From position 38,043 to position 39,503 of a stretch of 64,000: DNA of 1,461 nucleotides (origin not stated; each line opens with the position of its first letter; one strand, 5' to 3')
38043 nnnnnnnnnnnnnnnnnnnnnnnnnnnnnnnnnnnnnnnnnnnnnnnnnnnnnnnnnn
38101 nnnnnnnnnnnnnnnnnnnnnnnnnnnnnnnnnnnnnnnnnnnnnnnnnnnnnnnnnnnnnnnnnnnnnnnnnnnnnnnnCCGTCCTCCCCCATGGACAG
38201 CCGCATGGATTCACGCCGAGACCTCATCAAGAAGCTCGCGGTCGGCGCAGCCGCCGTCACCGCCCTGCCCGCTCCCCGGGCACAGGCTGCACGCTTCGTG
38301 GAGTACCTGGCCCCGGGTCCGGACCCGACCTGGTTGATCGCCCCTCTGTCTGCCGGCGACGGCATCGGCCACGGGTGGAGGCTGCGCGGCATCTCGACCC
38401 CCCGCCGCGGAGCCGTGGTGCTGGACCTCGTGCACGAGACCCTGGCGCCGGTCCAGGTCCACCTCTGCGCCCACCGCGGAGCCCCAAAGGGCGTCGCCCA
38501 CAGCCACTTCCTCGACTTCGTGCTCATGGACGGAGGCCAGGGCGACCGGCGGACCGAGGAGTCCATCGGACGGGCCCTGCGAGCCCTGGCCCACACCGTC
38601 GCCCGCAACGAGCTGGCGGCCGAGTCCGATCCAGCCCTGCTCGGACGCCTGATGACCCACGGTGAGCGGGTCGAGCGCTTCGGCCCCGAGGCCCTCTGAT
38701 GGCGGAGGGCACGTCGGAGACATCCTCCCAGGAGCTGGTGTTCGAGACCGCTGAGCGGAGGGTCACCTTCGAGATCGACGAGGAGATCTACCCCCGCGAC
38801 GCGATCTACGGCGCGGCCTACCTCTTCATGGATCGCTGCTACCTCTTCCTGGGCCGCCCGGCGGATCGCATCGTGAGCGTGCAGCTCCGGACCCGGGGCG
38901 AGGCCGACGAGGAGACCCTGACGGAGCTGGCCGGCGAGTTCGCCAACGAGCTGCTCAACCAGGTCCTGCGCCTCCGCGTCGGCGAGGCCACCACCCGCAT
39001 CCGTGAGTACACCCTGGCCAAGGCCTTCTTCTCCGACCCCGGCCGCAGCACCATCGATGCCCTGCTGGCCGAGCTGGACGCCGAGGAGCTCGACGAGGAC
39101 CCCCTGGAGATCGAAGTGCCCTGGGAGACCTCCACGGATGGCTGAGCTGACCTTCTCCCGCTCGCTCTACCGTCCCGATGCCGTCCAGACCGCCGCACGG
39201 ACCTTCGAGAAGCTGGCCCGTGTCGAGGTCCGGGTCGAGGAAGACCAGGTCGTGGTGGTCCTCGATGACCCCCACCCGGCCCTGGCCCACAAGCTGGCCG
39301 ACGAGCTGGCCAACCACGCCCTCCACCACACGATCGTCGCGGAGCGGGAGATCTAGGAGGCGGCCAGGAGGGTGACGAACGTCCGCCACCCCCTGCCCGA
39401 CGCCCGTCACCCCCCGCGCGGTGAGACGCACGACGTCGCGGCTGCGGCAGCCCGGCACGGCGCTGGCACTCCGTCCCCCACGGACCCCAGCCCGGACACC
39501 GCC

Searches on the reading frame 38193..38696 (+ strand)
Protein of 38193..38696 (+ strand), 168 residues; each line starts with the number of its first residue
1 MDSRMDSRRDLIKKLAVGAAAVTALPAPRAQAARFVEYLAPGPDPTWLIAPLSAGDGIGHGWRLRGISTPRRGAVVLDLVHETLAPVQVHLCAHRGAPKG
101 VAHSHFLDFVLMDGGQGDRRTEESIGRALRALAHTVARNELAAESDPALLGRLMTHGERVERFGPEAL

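Call 25: search_protein_families(library=pfam, proteins=[window:38193-38696:+], max_evalue=0.01)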
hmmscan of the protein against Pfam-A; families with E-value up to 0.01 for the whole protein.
window:38193-38696:+ (168 aa): 0 families

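Call 31: search_protein_families(library=ncbifam, proteins=[window:38193-38696:+], max_evalue=1)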
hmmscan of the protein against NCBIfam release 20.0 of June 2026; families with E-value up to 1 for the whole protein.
window:38193-38696:+ (168 aa): 2 families
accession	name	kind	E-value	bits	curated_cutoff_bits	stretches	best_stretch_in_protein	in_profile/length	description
TIGR01409.1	TAT_signal_seq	domain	0.00086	19.6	16.7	1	7-31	2-25/29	twin-arginine translocation signal domain-containing protein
TIGR02811.1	formate_TAT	hypoth_equivalog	0.0029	17.9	48.45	1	7-27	10-31/66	formate dehydrogenase region TAT target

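Call 32: search_protein_families(library=padloc, proteins=[window:38193-38696:+], max_evalue=0.1)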
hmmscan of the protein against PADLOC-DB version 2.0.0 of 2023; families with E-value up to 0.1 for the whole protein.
window:38193-38696:+ (168 aa): 0 families

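Call 41: search_solved_structures(query=window:38193-38696:+, max_evalue=1)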
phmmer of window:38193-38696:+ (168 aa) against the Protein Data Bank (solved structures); distinct sequences matched with E-value up to 1: 4.
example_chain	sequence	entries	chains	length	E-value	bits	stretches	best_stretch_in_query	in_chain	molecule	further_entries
9h4t_A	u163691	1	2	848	0.33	13.8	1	54-114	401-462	Trimethylamine-N-oxide reductase 1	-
6vdc_A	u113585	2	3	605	0.43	13.4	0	26-72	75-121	DNA polymerase I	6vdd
6vde_A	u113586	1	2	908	0.72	12.7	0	26-72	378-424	DNA polymerase I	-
2hzk_A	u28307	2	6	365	0.79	12.6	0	8-37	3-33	TRAP-T family sorbitol/mannitol transporter, periplasmic binding protein, SmoM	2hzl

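Call 56: find_homologous_proteins(query=window:38193-38696:+, max_evalue=0.00001)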
Query window:38193-38696:+ (168 aa): 16 proteins with E <= 0.00001 among 899 candidates.
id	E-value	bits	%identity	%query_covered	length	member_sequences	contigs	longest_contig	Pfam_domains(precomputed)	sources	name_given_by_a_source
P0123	2.6e-102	357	100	98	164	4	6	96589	-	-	-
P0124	2.4e-77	276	76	98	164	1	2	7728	-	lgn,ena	-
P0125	8.2e-72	258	73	98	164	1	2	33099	-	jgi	jgi:hypothetical protein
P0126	1.7e-69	251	73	92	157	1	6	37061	-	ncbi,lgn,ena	-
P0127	2.1e-69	250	70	98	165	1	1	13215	-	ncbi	-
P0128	7.1e-69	249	69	92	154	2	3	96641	-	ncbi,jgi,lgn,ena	-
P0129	4.4e-40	155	49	98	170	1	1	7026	-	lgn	-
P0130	5.7e-37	145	48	96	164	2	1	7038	-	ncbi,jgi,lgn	jgi:hypothetical protein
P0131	1.3e-35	140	50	96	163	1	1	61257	-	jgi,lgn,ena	-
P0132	3.2e-35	139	49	96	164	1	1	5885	PF10518.15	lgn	-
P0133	1.3e-34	137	50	96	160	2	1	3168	PF10518.15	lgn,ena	-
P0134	2.4e-32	130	46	96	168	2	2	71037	PF10518.15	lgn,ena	-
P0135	1.5e-30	124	46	96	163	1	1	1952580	-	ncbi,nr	ncbi:MAG: hypothetical protein H6739_05295 [Alphaproteobacteria bacterium]|nr:hypothetical protein [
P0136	1.3e-24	105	45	79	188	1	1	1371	-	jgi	jgi:hypothetical protein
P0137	1.5e-21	95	40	84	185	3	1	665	-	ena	-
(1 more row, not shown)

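Call 64: predict_structure(alignment_id=A3)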
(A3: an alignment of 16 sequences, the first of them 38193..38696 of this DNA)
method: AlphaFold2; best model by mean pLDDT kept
length: 168 residues; sequences in the alignment: 16
mean_pLDDT: 80.5   pTM: 0.71
mean pLDDT of the five models: 80.5, 79.8, 79.4, 78.0, 70.4
residues with pLDDT >= 90: 84; 70-90: 34; 50-70: 34; < 50: 16
segments of 3 or more residues with pLDDT < 50: 18-26
pLDDT, mean of each block of 10 residues (from residue 1): 52 50 50 64 87 95 95 93 92 90 95 61 90 96 88 91 81
secondary structure, 60 per line:
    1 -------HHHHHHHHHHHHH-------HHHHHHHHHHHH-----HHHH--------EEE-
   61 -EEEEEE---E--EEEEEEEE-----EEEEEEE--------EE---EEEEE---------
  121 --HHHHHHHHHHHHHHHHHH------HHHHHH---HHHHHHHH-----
elements in order: H8-20 H28-39 H45-48 E57-59 E62-67 E74-81 E87-93 E107-111 H123-140 H147-152 H156-163

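Call 67: fold_search(model_id=the predicted structure, library=pdb)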
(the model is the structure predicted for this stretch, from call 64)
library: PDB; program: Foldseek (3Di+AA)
matches with E <= 10: 57; with E <= 0.001: 0
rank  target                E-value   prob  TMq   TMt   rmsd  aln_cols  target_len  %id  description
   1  3zpm_MODEL_1_A        1.0e+00  0.06  0.18  0.15  13.1       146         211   14  Solution structure of latherin (released 2013-06-26)
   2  6hwl_A                1.1e+00  0.13  0.19  0.09   9.6        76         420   14  Glucosamine kinase in complex with glucosamine, ADP and inorganic phosphate (released 2019-05-01)
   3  7mxj                  2.0e+00  0.12  0.19  0.12   7.9        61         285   20  Crystal structure of the S/T protein kinase PknG from Corynebacterium glutamicum (residues 130-433) in complex with AMP- (released 2021-10-13)
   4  6hwk_D                2.0e+00  0.09  0.19  0.09  10.5        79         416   20  Glucosamine kinase (crystal form B) (released 2019-05-01)
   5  6hwk_C                2.4e+00  0.10  0.15  0.07   8.1        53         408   19  Glucosamine kinase (crystal form B) (released 2019-05-01)
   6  6sx4_BBB              3.0e+00  0.07  0.18  0.05  11.5        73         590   22  Structure of C. glutamicum mycoloyltransferase A (released 2020-03-04)
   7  7zve_E                3.0e+00  0.02  0.16  0.07  20.5       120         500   12  K403 acetylated glucose-6-phosphate dehydrogenase (G6PD) (released 2023-08-23)
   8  7mxb_A                3.4e+00  0.11  0.21  0.06   7.9        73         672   15  Crystal structure of the S/T protein kinase PknG from Corynebacterium glutamicum in complex with AMP-PNP (released 2021-10-13)
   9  3byv                  3.9e+00  0.11  0.19  0.10   3.0        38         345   16  Crystal structure of Toxoplasma gondii specific rhoptry antigen kinase domain (released 2008-01-29)
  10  5m08_A                4.1e+00  0.14  0.19  0.13   3.2        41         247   12  Crystal structure of Mycobacterium tuberculosis PknI kinase domain, C20A_R136A double mutant (released 2017-01-11)
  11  5m07_A                4.3e+00  0.14  0.18  0.13   3.3        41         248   12  Crystal structure of Mycobacterium tuberculosis PknI kinase domain, C20A mutant (released 2017-01-11)
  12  6hwj_A                4.3e+00  0.06  0.19  0.09  10.0        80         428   18  Glucosamine kinase (crystal form A) (released 2019-05-01)
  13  6sx4_AAA              4.3e+00  0.06  0.18  0.05  11.5        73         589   22  Structure of C. glutamicum mycoloyltransferase A (released 2020-03-04)
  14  4ynz_A                4.9e+00  0.09  0.19  0.11   5.1        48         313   14  Structure of the N-terminal domain of SAD (released 2015-12-16)
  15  2jii_A                5.2e+00  0.06  0.18  0.11   6.0        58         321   14  Structure of vaccinia related kinase 3 (released 2007-07-10)
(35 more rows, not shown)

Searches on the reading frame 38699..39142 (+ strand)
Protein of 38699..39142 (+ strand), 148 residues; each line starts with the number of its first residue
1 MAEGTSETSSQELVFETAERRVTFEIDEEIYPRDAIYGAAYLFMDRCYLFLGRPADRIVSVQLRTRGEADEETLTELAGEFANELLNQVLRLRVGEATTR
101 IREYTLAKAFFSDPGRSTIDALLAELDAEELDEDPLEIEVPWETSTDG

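Call 25: search_protein_families(library=pfam, proteins=[window:38699-39142:+], max_evalue=0.01)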
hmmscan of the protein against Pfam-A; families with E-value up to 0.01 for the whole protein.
window:38699-39142:+ (148 aa): 0 families

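Call 31: search_protein_families(library=ncbifam, proteins=[window:38699-39142:+], max_evalue=1)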
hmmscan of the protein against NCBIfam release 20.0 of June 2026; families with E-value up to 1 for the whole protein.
window:38699-39142:+ (148 aa): 2 families
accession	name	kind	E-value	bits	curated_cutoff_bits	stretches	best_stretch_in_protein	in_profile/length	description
TIGR03976.1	chp_LLNDYxLRE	equivalog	3.5e-17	62.6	50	1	26-110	1-84/90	His-Xaa-Ser system protein HxsD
NF038315.1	HxsD_rel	equivalog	0.0087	16.2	41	1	26-87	3-59/62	HxsD-like protein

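Call 32: search_protein_families(library=padloc, proteins=[window:38699-39142:+], max_evalue=0.1)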
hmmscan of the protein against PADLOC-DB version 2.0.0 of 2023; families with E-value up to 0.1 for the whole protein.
window:38699-39142:+ (148 aa): 0 families

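Call 75: search_protein_representatives(protein=window:38699-39142:+)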
Query: 148 residues. Proteins with E-value up to 0.001 (for the whole library): 1106; up to 1e-10: 284; up to 1e-30: 10. The best 150 are listed.
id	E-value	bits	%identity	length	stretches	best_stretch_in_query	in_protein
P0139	1.0e-43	164.9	56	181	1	7-145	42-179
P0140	1.2e-43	164.6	58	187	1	8-143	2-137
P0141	9.1e-43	161.8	59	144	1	12-144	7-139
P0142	1.2e-37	145.1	54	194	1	8-144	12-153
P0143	3.1e-34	134.1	52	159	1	13-147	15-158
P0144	1.8e-33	131.7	54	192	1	20-144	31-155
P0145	4.8e-32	127.0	59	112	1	38-147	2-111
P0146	5.0e-32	127.0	54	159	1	25-144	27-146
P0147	1.6e-31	125.4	49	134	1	15-144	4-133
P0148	3.1e-31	124.4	87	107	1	79-148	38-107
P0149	1.4e-30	122.3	55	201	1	6-136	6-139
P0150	5.5e-30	120.4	58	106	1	5-105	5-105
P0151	1.4e-28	115.8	54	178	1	10-110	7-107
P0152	1.8e-28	115.4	44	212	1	9-144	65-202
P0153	1.4e-27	112.6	44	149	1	10-143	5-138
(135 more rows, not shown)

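Call 81: predict_structure(alignment_id=A4)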
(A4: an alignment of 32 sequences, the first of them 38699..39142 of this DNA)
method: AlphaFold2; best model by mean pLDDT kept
length: 148 residues; sequences in the alignment: 32
mean_pLDDT: 85.9   pTM: 0.68
mean pLDDT of the five models: 85.9, 85.8, 85.0, 84.7, 82.9
residues with pLDDT >= 90: 96; 70-90: 12; 50-70: 39; < 50: 1
segments of 3 or more residues with pLDDT < 50: none
pLDDT, mean of each block of 10 residues (from residue 1): 56 94 98 98 98 98 98 98 98 97 93 68 66 60 63
secondary structure, 60 per line:
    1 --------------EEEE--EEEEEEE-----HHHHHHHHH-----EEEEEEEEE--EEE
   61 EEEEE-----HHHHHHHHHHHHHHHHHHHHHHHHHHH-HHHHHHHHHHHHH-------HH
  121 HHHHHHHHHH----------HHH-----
elements in order: E15-18 E21-27 H33-41 E47-55 E58-65 H71-97 H99-111 H119-130

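Call 83: fold_search(model_id=the predicted structure, library=pdb)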
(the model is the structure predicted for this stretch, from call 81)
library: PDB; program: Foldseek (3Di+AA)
matches with E <= 10: 1407; with E <= 0.001: 0
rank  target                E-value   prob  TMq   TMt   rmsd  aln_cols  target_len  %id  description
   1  7a6h_K                1.1e-03  1.00  0.38  0.48   5.6       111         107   20  Cryo-EM structure of human apo RNA Polymerase III (released 2021-02-03)
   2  7vba_K                3.0e-03  1.00  0.43  0.55   4.5       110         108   20  Structure of the pre state human RNA Polymerase I Elongation Complex (released 2022-02-16)
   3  2waq_L                3.6e-03  0.99  0.33  0.46   5.1       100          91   18  The complete structure of the archaeal 13-subunit DNA-directed RNA Polymerase (released 2009-05-19)
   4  6hko_K                4.1e-03  1.00  0.40  0.54   3.8       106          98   15  Yeast RNA polymerase I elongation complex bound to nucleotide analog GMPCPP (released 2019-04-03)
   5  4c2m_K                5.0e-03  0.99  0.37  0.48   4.9       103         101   16  Structure of RNA polymerase I at 2.8 A resolution (released 2013-10-23)
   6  8tvy_K                5.6e-03  0.99  0.36  0.42   5.8       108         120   12  Cryo-EM structure of CPD lesion containing RNA Polymerase II elongation complex with Rad26 and Elf1 (closed state) (released 2024-01-24)
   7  4c2m_Z                5.6e-03  0.99  0.37  0.49   4.9       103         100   16  Structure of RNA polymerase I at 2.8 A resolution (released 2013-10-23)
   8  5x50_K                6.4e-03  1.00  0.38  0.47   4.4       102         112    9  RNA Polymerase II from Komagataella Pastoris (Type-2 crystal) (released 2017-05-17)
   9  5x51_K                6.4e-03  0.98  0.31  0.37   5.8        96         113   11  RNA Polymerase II from Komagataella Pastoris (Type-3 crystal) (released 2017-05-17)
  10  5x4z_K                6.4e-03  0.98  0.31  0.37   5.8        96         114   11  RNA Polymerase II from Komagataella Pastoris (Type-1 crystal) (released 2017-05-17)
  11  8qsz_K                6.8e-03  1.00  0.41  0.49   4.1       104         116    9  Structure of s. pombe RNA polymerase II in complex with DSIF and Rat1/Rai1 (released 2024-10-23)
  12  9mu9_K                7.7e-03  1.00  0.40  0.49   4.4       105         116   12  Structure of a native Drosophila melanogaster Nucleosome Elongation Complex (Pol II EC-nucleosome). Composite map (released 2025-02-19)
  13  8tug_K                8.2e-03  0.99  0.36  0.46   5.5       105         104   14  Cryo-EM structure of CPD-stalled Pol II in complex with Rad26 (engaged state) (released 2024-01-24)
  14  8him_K                9.3e-03  1.00  0.41  0.53   4.1       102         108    8  A cryo-EM structure of B. oleracea RNA polymerase V elongation complex at 2.73 Angstrom (released 2023-03-22)
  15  3cqz_K                9.3e-03  1.00  0.39  0.48   4.3       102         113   12  Crystal structure of 10 subunit RNA polymerase II in complex with the inhibitor alpha-amanitin (released 2008-07-22)
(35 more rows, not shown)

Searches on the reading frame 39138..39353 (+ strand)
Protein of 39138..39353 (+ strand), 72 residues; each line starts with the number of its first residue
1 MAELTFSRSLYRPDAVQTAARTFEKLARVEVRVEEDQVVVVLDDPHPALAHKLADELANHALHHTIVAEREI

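Call 25: search_protein_families(library=pfam, proteins=[window:39138-39353:+], max_evalue=0.01)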
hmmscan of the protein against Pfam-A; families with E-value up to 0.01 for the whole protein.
window:39138-39353:+ (72 aa): 1 family
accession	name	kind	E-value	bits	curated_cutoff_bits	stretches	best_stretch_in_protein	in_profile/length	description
PF03927.19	NapD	-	0.0091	16.5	28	0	12-58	11-59/76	NapD protein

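Call 31: search_protein_families(library=ncbifam, proteins=[window:39138-39353:+], max_evalue=1)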
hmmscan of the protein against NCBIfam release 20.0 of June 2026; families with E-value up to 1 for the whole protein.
window:39138-39353:+ (72 aa): 2 families
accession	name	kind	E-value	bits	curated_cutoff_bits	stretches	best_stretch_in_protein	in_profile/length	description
NF038315.1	HxsD_rel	equivalog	3.9e-16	59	41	1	4-66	1-62/62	HxsD-like protein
TIGR03976.1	chp_LLNDYxLRE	equivalog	0.037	14.4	50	1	7-66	2-68/90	His-Xaa-Ser system protein HxsD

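Call 32: search_protein_families(library=padloc, proteins=[window:39138-39353:+], max_evalue=0.1)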
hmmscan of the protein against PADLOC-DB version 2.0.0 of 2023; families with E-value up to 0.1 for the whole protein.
window:39138-39353:+ (72 aa): 1 family
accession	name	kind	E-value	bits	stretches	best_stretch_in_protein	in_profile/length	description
PDLC04892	PDC-S06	-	0.0013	15.1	1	29-62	629-662/843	-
